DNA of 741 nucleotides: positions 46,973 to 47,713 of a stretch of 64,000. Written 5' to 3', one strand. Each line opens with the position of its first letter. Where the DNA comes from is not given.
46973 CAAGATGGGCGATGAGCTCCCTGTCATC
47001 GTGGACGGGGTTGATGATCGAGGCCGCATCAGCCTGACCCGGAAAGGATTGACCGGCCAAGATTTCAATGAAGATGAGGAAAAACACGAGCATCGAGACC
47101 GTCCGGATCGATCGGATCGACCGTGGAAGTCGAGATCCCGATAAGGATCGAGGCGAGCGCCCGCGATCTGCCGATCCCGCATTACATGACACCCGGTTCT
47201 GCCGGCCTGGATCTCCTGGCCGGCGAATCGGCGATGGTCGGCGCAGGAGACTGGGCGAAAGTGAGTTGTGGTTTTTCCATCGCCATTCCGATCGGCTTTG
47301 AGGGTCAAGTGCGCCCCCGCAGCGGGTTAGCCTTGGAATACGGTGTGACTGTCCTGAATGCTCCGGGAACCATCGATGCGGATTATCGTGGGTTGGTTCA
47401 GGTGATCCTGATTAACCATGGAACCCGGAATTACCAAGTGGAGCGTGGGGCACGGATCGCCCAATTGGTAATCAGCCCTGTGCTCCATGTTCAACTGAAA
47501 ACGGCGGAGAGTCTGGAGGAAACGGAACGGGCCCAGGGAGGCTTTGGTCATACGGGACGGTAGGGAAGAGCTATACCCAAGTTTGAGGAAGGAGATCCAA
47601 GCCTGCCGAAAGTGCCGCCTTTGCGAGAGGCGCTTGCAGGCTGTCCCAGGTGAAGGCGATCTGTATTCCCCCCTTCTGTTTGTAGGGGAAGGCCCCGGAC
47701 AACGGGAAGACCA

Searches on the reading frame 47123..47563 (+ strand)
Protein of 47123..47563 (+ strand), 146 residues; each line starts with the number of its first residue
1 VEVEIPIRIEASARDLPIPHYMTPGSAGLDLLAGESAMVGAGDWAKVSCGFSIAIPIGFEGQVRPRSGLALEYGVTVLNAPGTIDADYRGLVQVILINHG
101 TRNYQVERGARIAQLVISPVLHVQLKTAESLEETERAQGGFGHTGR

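Call 49: search_protein_families(library=pfam, proteins=[window:47123-47563:+], max_evalue=0.001)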
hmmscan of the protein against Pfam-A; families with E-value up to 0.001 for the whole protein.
window:47123-47563:+ (146 aa): 2 families
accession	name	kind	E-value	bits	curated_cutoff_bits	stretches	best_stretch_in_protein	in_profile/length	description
PF00692.24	dUTPase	-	1e-29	103.4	22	1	16-145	3-129/129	dUTPase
PF22769.1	DCD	-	1.3e-05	25.8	27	1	53-118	87-151/153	dCTP deaminase-like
